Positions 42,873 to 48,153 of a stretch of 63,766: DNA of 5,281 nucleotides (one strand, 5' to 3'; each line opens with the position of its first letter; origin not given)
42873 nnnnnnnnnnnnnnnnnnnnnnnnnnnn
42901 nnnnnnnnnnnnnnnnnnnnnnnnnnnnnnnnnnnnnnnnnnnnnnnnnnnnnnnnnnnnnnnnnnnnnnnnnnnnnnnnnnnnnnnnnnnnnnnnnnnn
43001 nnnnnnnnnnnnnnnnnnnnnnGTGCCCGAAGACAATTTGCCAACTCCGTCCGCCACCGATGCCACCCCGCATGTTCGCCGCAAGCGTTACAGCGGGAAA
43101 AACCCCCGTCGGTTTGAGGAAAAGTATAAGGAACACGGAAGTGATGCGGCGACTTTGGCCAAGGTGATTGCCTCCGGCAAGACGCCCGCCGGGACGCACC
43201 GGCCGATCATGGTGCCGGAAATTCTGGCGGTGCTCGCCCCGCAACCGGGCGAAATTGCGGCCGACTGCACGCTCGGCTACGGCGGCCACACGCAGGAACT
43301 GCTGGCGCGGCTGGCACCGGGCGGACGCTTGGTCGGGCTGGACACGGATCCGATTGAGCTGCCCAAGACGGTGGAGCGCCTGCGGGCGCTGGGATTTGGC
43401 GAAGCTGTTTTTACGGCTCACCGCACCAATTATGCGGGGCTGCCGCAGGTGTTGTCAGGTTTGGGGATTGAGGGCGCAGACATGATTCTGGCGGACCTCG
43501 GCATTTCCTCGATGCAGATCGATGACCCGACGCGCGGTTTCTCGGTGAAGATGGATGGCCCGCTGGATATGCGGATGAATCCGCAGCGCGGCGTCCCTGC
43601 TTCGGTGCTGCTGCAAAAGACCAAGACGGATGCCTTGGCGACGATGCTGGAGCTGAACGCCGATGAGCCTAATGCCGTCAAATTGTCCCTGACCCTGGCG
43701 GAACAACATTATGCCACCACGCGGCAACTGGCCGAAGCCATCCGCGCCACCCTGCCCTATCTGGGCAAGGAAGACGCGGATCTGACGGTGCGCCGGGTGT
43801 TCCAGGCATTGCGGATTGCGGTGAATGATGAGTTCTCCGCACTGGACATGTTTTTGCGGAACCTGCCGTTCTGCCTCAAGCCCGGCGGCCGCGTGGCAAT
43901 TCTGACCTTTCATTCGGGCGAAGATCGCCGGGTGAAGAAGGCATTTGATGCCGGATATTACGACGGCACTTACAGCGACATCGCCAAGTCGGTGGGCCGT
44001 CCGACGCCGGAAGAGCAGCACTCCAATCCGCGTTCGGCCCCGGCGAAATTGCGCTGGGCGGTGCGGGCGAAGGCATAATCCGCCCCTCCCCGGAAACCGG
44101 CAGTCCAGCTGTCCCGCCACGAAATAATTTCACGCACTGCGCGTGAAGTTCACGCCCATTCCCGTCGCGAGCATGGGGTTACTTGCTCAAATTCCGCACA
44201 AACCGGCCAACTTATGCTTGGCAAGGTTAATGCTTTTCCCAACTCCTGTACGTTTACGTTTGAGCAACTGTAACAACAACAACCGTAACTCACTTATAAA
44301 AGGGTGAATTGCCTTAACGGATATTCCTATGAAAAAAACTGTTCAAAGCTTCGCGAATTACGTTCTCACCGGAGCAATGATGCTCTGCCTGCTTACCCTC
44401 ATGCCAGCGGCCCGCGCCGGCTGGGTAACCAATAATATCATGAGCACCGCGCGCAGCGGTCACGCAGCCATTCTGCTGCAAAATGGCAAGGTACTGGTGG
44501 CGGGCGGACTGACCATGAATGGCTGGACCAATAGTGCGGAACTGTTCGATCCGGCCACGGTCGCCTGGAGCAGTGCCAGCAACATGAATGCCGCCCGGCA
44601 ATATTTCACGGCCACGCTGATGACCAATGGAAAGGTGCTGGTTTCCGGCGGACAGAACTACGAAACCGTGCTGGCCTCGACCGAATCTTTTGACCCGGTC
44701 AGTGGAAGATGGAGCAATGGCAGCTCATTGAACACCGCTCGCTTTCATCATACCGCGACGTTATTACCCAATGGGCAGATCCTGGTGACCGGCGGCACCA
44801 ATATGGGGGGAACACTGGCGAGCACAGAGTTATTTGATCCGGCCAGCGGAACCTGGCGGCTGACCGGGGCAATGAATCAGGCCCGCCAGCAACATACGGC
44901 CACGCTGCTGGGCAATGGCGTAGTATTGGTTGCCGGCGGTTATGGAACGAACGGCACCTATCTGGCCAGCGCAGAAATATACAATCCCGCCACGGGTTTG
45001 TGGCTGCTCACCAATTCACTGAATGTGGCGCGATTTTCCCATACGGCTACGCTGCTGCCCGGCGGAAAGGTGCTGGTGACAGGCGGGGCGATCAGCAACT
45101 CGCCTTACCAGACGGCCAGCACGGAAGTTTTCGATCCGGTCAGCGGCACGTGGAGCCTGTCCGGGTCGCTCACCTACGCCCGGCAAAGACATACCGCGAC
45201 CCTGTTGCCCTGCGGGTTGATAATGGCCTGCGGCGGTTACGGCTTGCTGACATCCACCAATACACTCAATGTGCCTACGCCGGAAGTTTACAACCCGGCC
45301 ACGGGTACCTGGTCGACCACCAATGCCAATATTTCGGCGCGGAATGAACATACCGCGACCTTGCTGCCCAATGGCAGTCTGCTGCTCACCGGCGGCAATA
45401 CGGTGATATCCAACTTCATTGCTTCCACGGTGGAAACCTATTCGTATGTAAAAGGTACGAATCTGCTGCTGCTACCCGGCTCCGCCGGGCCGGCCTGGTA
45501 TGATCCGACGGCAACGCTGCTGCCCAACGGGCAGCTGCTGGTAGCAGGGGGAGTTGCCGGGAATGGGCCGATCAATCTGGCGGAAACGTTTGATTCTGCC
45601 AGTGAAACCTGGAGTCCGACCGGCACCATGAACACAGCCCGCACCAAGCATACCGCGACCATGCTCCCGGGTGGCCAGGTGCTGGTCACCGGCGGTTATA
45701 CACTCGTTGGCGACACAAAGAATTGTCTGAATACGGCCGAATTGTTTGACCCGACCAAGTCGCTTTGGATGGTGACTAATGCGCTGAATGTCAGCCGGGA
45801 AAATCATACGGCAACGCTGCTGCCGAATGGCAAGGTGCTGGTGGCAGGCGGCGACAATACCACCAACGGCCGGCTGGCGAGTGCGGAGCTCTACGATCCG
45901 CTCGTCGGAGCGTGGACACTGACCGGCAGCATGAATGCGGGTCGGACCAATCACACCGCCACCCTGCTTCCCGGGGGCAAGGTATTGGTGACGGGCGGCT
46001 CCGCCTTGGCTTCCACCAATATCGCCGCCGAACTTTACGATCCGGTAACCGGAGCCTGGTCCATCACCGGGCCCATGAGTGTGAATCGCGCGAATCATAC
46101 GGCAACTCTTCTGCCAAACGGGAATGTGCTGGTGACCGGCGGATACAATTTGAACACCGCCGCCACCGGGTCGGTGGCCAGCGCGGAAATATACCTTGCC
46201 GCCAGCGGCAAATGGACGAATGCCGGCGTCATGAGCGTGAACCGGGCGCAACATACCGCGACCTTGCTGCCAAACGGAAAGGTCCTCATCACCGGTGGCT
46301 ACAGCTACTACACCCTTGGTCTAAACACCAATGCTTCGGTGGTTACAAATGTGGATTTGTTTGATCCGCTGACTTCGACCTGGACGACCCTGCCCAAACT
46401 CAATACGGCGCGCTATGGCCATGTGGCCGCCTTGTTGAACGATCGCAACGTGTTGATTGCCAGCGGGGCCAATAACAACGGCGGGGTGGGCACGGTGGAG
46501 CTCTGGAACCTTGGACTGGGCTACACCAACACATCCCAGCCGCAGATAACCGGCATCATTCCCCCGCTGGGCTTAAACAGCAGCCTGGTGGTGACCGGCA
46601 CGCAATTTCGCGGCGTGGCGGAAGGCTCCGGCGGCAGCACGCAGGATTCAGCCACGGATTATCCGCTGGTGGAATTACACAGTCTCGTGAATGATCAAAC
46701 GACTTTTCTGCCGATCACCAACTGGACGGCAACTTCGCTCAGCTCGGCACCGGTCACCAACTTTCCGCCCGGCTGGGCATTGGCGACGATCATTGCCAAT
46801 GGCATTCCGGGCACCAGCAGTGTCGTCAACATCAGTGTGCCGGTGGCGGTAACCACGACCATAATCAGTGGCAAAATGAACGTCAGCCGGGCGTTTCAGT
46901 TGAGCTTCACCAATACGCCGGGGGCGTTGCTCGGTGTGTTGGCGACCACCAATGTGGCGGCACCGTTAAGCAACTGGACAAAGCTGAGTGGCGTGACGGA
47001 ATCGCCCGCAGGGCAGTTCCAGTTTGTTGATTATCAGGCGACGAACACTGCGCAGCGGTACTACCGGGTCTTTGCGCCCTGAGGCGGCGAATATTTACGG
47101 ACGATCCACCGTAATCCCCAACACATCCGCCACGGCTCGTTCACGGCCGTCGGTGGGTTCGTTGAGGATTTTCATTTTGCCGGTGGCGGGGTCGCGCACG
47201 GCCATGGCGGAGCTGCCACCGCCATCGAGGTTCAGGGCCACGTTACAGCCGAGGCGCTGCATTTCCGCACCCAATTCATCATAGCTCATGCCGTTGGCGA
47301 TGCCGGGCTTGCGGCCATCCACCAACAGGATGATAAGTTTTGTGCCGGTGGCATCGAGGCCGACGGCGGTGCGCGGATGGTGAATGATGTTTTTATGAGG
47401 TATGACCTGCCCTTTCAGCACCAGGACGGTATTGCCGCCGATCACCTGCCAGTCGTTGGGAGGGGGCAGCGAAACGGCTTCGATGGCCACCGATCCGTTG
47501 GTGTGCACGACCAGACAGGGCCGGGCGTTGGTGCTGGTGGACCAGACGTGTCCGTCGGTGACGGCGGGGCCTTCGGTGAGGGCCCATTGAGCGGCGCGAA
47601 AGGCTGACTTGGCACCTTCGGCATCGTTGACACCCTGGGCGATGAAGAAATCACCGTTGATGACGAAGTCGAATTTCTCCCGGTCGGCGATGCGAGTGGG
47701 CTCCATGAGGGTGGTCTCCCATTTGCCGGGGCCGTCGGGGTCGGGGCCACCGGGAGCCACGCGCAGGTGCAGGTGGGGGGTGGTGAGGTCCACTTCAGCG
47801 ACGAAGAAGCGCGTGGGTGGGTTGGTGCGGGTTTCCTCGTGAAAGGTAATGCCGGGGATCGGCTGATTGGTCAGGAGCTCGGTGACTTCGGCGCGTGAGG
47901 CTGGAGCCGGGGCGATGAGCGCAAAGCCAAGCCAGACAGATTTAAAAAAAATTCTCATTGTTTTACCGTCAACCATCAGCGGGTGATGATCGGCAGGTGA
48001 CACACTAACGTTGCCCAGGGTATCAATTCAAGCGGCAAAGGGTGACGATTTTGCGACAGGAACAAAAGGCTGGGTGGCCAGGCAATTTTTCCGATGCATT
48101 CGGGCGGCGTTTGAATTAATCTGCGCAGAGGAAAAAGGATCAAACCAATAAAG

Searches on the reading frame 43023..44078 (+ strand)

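Call 8: search_protein_families(library=pfam, proteins=[window:43023-44078:+], max_evalue=0.001)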
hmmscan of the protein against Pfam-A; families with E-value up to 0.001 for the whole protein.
window:43023-44078:+ (351 aa): 1 family
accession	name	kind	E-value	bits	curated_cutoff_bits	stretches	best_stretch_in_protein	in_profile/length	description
PF01795.25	Methyltransf_5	-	2e-62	211.9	27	1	58-346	3-306/309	MraW methylase family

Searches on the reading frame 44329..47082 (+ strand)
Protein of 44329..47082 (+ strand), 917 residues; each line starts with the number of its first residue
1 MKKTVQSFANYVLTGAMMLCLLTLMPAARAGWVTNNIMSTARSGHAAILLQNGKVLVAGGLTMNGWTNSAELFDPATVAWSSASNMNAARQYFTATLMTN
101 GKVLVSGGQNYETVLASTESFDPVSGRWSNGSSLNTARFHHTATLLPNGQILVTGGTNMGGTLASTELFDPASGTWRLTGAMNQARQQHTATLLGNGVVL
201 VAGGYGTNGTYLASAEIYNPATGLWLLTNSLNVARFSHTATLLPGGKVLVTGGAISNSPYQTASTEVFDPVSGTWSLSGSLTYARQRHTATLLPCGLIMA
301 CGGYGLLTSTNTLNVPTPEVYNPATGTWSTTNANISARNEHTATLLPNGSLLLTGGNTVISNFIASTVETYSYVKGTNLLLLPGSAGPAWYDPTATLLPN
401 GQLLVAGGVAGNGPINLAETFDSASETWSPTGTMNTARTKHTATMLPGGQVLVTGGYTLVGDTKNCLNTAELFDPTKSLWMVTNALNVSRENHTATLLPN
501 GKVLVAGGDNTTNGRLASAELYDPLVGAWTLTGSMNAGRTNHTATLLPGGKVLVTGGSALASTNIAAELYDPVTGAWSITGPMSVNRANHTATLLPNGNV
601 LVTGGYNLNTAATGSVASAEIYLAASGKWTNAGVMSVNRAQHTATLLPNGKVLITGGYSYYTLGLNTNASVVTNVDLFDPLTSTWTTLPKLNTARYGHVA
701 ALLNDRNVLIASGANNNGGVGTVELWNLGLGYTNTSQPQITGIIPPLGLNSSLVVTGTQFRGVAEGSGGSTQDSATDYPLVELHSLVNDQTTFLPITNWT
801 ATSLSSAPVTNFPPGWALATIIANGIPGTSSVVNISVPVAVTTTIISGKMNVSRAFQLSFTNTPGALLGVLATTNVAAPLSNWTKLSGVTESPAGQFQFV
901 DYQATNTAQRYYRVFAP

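Call 8: search_protein_families(library=pfam, proteins=[window:44329-47082:+], max_evalue=0.001)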
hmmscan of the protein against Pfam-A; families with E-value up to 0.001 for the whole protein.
window:44329-47082:+ (917 aa): 12 families
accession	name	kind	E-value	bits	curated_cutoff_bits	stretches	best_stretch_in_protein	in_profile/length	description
PF13418.12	Kelch_4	-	7.8e-77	253.5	21.6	6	185-225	1-41/49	Galactose oxidase, central domain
PF01344.31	Kelch_1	-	3.2e-68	225.2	20.1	5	96-135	7-46/46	Kelch motif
PF13964.12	Kelch_6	-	1e-58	194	25.3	4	639-695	2-50/50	Kelch motif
PF24681.1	Kelch_KLHDC2_KLHL20_DRC7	-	3e-57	193.9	50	5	141-356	2-221/221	KLHDC2/KLHL20/DRC7 Kelch-repeats domain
PF24981.1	Beta-prop_ATRN-LZTR1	-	3.3e-50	171.4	50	5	39-253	37-279/289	Attractin/LZTR1 beta-propeller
PF07646.21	Kelch_2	-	3.9e-41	137.4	21.3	1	44-86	3-47/48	Kelch motif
PF13415.12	Kelch_3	-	1.3e-39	134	22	2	148-193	1-47/48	Galactose oxidase, central domain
PF25210.1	Kelch_FKB95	-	2.6e-34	119.5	70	4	407-510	49-151/268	FKB95, Kelch-repeats domain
PF07250.17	Glyoxal_oxid_N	-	4e-22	79.1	37.5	0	591-667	71-145/243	Glyoxal oxidase N-terminus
PF18755.6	RAMA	-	6.1e-14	52.3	35.2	0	212-264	24-72/107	Restriction Enzyme Adenine Methylase Associated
PF05935.17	Arylsulfotrans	-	8.2e-05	22.2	24.2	0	97-157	57-111/374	Arylsulfotransferase (ASST)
PF02698.23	DUF218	-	0.00024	21.5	27.6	0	576-619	10-47/133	DUF218 domain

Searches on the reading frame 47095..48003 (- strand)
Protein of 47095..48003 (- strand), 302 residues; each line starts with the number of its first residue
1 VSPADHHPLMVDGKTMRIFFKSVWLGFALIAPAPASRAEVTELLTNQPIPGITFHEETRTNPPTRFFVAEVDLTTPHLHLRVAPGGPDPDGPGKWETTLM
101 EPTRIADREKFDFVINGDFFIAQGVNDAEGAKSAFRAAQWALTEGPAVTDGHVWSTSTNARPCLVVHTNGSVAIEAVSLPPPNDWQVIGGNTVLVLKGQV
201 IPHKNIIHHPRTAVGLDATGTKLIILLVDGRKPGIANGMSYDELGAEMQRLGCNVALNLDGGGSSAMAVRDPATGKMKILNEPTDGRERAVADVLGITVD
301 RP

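Call 50: search_protein_families(library=pfam, proteins=[window:47095-48003:-], max_evalue=1)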
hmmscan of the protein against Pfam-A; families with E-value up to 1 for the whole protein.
window:47095-48003:- (302 aa): 1 family
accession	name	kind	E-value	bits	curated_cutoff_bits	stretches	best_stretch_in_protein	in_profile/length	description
PF09992.14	NAGPA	-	4.5e-32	112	25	1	113-298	5-169/169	Phosphodiester glycosidase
